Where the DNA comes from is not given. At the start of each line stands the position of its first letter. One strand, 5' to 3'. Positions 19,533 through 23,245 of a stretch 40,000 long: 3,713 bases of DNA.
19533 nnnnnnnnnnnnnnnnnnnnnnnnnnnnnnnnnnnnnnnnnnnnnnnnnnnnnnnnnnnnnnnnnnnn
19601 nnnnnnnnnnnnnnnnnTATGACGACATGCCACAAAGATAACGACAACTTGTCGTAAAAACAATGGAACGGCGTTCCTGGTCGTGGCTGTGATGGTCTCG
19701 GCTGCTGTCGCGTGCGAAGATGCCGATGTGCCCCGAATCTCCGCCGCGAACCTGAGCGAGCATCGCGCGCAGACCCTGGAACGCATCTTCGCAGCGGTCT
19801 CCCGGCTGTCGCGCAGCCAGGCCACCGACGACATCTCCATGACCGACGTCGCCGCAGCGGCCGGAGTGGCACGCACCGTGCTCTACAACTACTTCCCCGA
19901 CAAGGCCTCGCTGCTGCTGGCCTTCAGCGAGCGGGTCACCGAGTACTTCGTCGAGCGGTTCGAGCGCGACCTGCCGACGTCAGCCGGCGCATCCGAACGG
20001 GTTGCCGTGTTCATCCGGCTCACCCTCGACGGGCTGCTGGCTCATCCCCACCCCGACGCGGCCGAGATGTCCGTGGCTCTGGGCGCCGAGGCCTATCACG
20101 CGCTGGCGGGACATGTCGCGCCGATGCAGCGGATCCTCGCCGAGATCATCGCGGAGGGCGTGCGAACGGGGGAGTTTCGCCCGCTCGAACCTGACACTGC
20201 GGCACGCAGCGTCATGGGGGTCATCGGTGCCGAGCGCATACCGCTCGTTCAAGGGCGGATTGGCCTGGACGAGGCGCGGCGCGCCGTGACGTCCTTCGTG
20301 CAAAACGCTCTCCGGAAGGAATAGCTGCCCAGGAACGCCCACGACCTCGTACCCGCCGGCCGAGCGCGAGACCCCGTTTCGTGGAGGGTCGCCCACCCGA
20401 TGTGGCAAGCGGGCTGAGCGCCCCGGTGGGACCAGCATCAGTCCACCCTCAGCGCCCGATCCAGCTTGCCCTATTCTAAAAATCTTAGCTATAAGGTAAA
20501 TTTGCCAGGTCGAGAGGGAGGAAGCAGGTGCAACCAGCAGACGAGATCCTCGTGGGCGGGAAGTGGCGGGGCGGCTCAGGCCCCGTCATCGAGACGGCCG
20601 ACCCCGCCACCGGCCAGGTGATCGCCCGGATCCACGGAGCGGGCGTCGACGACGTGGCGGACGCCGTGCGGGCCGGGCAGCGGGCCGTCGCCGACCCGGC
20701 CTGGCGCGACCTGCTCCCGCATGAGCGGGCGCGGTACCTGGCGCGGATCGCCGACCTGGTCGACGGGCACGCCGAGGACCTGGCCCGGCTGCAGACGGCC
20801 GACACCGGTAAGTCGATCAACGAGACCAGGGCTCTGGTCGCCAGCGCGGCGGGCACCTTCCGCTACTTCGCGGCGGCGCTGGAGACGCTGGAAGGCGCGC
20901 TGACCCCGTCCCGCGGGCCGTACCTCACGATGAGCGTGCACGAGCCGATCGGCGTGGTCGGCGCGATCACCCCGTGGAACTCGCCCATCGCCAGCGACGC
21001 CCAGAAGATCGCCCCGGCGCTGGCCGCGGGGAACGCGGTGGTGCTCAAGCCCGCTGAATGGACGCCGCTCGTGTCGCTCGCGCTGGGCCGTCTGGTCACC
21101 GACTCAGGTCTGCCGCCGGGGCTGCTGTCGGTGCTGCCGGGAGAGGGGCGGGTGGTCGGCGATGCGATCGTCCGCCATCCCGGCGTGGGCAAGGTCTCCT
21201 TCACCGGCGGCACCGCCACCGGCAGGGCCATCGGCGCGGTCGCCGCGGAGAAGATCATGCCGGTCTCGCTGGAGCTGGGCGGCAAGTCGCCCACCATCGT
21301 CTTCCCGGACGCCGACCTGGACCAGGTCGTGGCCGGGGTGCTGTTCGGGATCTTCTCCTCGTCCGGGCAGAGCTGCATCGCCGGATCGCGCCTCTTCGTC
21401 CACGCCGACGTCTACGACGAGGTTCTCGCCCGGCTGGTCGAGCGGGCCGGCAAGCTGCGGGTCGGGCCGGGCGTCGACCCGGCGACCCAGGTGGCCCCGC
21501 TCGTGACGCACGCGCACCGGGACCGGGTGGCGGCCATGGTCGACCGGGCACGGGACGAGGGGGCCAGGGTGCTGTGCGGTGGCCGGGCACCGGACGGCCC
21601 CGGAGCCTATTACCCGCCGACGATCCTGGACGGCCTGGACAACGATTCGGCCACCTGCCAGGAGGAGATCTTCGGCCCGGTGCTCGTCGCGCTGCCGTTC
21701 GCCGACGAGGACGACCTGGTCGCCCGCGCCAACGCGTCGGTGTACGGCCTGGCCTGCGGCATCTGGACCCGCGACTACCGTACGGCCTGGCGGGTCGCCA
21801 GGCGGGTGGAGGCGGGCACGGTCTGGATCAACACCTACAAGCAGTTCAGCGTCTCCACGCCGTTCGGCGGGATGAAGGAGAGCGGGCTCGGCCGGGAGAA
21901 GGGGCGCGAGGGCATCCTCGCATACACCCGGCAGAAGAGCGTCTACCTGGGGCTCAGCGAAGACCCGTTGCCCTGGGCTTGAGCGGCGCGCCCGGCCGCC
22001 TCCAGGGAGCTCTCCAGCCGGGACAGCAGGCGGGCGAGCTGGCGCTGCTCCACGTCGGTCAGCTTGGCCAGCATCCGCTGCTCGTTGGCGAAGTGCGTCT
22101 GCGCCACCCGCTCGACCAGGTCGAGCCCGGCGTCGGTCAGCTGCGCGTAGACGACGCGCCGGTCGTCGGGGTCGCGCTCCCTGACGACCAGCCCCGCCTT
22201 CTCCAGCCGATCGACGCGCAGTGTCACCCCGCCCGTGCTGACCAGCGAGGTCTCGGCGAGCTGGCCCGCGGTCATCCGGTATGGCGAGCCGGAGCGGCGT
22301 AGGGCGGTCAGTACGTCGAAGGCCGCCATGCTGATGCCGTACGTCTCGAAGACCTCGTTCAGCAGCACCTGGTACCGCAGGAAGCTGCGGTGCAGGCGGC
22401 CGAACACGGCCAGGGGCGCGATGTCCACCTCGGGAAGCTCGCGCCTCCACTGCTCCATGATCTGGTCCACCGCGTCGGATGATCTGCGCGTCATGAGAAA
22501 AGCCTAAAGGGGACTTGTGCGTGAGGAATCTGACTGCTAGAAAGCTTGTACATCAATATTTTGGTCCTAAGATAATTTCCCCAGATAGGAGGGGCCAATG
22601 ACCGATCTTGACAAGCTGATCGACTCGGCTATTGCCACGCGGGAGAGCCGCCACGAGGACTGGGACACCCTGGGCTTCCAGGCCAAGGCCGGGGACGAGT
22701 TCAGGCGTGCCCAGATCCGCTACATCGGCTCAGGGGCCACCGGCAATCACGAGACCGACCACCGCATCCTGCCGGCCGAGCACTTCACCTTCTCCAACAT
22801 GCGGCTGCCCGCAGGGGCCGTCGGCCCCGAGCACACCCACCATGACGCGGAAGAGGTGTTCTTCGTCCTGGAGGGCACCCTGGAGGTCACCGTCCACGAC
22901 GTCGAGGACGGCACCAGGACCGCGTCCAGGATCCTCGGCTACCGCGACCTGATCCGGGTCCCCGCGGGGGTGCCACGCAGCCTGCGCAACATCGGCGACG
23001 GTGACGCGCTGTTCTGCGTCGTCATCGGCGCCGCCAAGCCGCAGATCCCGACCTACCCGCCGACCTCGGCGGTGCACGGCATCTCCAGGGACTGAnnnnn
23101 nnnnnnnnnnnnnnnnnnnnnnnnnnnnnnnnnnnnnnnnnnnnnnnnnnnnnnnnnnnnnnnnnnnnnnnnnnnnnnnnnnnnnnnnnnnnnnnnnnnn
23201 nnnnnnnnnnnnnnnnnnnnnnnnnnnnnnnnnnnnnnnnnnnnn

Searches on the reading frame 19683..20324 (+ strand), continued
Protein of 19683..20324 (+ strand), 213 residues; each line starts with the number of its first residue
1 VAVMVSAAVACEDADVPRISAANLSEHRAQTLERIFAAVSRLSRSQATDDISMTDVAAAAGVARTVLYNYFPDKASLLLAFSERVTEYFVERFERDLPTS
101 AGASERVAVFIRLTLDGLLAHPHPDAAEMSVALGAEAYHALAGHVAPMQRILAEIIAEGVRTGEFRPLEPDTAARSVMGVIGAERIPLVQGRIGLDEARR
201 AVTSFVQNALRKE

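Call 66: fold_search(model_id=the predicted structure, library=pdb)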
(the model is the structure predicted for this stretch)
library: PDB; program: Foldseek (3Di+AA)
matches with E <= 10: 935; with E <= 0.001: 425
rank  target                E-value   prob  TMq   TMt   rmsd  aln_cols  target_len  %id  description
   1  3whb_B                7.8e-07  1.00  0.75  0.79   4.0       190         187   21  Crystal structure of FadR from Bacillus subtilis, a transcriptional regulator involved in the regulation of fatty acid (released 2014-03-19)
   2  2f07_A                1.0e-06  1.00  0.67  0.68   5.5       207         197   16  Crystal Structure of YvdT from Bacillus subtilis (released 2006-11-21)
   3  3whb_A                1.4e-06  1.00  0.74  0.78   4.1       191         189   21  Crystal structure of FadR from Bacillus subtilis, a transcriptional regulator involved in the regulation of fatty acid (released 2014-03-19)
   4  4nel                  2.0e-06  1.00  0.70  0.72   4.1       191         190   21  Crystal structure of a putative transcriptional regulator from Saccharomonospora viridis in complex with N,N-dimethylmet (released 2013-12-04)
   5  3dcf_A                2.0e-06  1.00  0.64  0.67   4.5       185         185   22  Crystal structure of transcriptional regulator of the TetR/AcrR family (YP_290855.1) from THERMOBIFIDA FUSCA YX-ER1 at (released 2008-07-15)
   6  5gpa_B                2.1e-06  1.00  0.72  0.76   4.1       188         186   19  Structural analysis of fatty acid degradation regulator FadR from Bacillus halodurans (released 2017-03-01)
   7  3ang_C                2.2e-06  1.00  0.65  0.64   4.8       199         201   18  Crystal structure of Thermus thermophilus FadR in complex with E. coli-derived dodecyl-CoA (released 2011-03-09)
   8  3dcf_B                2.5e-06  1.00  0.64  0.68   4.5       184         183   22  Crystal structure of transcriptional regulator of the TetR/AcrR family (YP_290855.1) from THERMOBIFIDA FUSCA YX-ER1 at (released 2008-07-15)
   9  1vi0_B                2.6e-06  1.00  0.76  0.80   3.5       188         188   21  Crystal structure of a transcriptional regulator (released 2003-12-30)
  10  2f07_B                2.7e-06  1.00  0.67  0.67   4.2       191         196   17  Crystal Structure of YvdT from Bacillus subtilis (released 2006-11-21)
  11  3anp_C                2.7e-06  1.00  0.65  0.64   4.8       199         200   18  Crystal structure of Thermus thermophilus FadR, a TetR familly transcriptional repressor, in complex with lauroyl-CoA. (released 2011-03-09)
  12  7ngg                  2.8e-06  1.00  0.71  0.72   3.5       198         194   17  Mycobacterium tuberculosis transcriptional regulator EthR with bound inhibitory compound (released 2022-02-23)
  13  4ich_B                3.3e-06  1.00  0.72  0.74   3.8       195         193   22  Crystal structure of a putative TetR family transcriptional regulator from Saccharomonospora viridis DSM 43017 (released 2013-01-02)
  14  8sua                  3.4e-06  1.00  0.66  0.67   4.3       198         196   19  Structure of M. baixiangningiae DarR-ligand complex (released 2023-11-01)
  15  3whc_F                3.6e-06  1.00  0.71  0.75   4.1       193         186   19  Crystal structure of a transcriptional regulator FadR from Bacillus subtilis in complex with stearoyl-CoA (released 2014-03-19)
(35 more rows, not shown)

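Call 68: find_encoding_contigs(protein=P0029, flank=10000, max_places=1)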
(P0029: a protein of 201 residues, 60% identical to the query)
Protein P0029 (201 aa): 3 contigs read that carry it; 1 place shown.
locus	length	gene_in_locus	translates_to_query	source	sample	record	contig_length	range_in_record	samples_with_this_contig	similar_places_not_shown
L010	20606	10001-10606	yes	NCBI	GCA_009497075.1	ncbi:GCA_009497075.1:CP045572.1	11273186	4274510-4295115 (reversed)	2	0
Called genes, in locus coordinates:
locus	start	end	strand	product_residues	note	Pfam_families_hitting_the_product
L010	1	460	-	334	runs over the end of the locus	PF01978:TrmB (faint), PF12802:MarR_2 (weak), PF13404:HTH_AsnC-type, PF13412:HTH_24, PF01037:AsnC_trans_reg (weak), PF13404:HTH_AsnC-type, PF13412:HTH_24, PF01037:AsnC_trans_reg, +13 more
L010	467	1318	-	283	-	PF00561:Abhydrolase_1, PF02129:Peptidase_S15, PF12146:Hydrolase_4, PF12697:Abhydrolase_6, PF00326:Peptidase_S9 (faint)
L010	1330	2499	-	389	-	PF01321:Creatinase_N, PF00557:Peptidase_M24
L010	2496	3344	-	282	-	PF12911:OppC_N, PF00528:BPD_transp_1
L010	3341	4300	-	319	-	PF19300:BPD_transp_1_N, PF00528:BPD_transp_1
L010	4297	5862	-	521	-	PF00496:SBP_bac_5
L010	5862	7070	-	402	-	PF01244:Peptidase_M19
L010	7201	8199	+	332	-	PF00005:ABC_tran, PF13304:AAA_21 (weak), PF08352:oligo_HPY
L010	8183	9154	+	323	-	PF00005:ABC_tran, PF08352:oligo_HPY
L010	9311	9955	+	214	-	PF01126:Heme_oxygenase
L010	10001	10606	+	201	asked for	PF00440:TetR_N, PF17932:TetR_C_24, PF17935:TetR_C_27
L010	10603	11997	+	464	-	PF05977:MFS_3, PF00083:Sugar_tr (weak), PF07690:MFS_1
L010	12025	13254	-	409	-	PF00067:p450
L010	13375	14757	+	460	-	PF01839:FG-GAP, PF13517:FG-GAP_3, PF01839:FG-GAP, PF13517:FG-GAP_3, PF01839:FG-GAP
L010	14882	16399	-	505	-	PF00672:HAMP, PF00512:HisKA, PF02518:HATPase_c, PF13581:HATPase_c_2 (weak)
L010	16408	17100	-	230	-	PF00072:Response_reg, PF00486:Trans_reg_C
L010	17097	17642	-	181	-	PF18914:DUF5666 (weak)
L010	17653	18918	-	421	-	-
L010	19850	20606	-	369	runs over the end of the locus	PF00364:Biotin_lipoyl (faint), PF25973:BSH_CzcB (weak), PF25984:BSH_YknX (weak), PF25954:Beta-barrel_RND_2 (weak), PF25990:Beta-barrel_YknX, PF25975:CzcB_C (weak), PF25989:YknX_C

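Call 69: find_encoding_contigs(protein=P0098, flank=10000, max_places=1)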
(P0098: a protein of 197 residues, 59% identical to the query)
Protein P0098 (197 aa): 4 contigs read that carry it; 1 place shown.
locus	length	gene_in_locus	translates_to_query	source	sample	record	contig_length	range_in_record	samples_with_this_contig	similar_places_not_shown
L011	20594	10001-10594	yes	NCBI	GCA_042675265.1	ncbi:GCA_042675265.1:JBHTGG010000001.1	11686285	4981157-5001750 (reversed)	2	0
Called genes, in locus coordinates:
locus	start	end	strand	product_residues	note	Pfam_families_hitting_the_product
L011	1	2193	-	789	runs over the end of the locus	PF02190:LON_substr_bdg, PF00004:AAA, PF07728:AAA_5, PF22667:Lon_lid, PF05362:Lon_C, PF13541:ChlI (weak)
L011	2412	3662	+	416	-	PF07730:HisKA_3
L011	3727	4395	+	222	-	PF00072:Response_reg, PF04545:Sigma70_r4 (faint), PF08281:Sigma70_r4_2, PF00196:GerE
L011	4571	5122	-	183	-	-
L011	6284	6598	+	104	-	-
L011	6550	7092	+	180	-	PF06259:Abhydrolase_8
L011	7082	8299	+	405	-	PF01757:Acyl_transf_3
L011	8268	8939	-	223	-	-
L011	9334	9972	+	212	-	PF01126:Heme_oxygenase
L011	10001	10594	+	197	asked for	PF00440:TetR_N, PF17932:TetR_C_24 (weak), PF17935:TetR_C_27 (weak)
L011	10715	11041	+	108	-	-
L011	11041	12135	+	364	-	PF20530:DUF6745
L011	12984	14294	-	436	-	PF04055:Radical_SAM, PF06969:HemN_C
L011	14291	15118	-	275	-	PF00884:Sulfatase (weak)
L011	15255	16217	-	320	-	PF13516:LRR_6 (faint)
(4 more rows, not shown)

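Call 70: find_encoding_contigs(protein=P0026, flank=10000, max_places=1)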
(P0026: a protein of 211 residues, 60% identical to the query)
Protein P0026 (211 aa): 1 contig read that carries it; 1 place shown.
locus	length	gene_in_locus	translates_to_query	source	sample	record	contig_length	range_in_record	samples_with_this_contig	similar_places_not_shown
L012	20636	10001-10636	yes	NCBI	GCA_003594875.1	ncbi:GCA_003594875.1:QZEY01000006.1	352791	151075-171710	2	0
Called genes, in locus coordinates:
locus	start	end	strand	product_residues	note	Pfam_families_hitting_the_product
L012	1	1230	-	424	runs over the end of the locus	PF07501:G5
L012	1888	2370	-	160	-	PF13302:Acetyltransf_3, PF00583:Acetyltransf_1 (weak)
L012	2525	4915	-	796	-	PF02190:LON_substr_bdg, PF00004:AAA, PF07728:AAA_5, PF22667:Lon_lid, PF05362:Lon_C, PF13541:ChlI (weak)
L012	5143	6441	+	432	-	PF07730:HisKA_3, PF02518:HATPase_c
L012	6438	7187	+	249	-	PF00072:Response_reg, PF08281:Sigma70_r4_2, PF00196:GerE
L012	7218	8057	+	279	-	PF06259:Abhydrolase_8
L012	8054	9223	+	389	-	PF01757:Acyl_transf_3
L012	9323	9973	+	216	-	PF01126:Heme_oxygenase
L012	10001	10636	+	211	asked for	PF00440:TetR_N, PF17935:TetR_C_27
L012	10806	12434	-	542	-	PF00171:Aldedh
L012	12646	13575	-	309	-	PF01619:Pro_dh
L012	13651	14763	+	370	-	PF13556:HTH_30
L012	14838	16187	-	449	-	-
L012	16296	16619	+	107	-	-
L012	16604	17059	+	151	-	-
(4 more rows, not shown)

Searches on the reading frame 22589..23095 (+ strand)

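Call 23: search_protein_families(library=pfam, proteins=[window:22589-23095:+], max_evalue=0.001)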
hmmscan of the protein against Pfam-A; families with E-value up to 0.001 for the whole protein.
window:22589-23095:+ (168 aa): 4 families
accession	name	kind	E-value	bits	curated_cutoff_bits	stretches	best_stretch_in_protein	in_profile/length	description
PF07883.17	Cupin_2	-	2e-14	53.5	27.2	1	71-145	3-69/70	Cupin domain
PF00190.28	Cupin_1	-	2.6e-09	37.3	22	1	62-164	29-133/151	Cupin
PF11699.14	CENP-C_C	-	0.00012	22.7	29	1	69-140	15-79/85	Mif2/CENP-C like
PF12973.13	Cupin_7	-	0.0002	21.6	27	1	71-109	38-75/105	ChrR Cupin-like domain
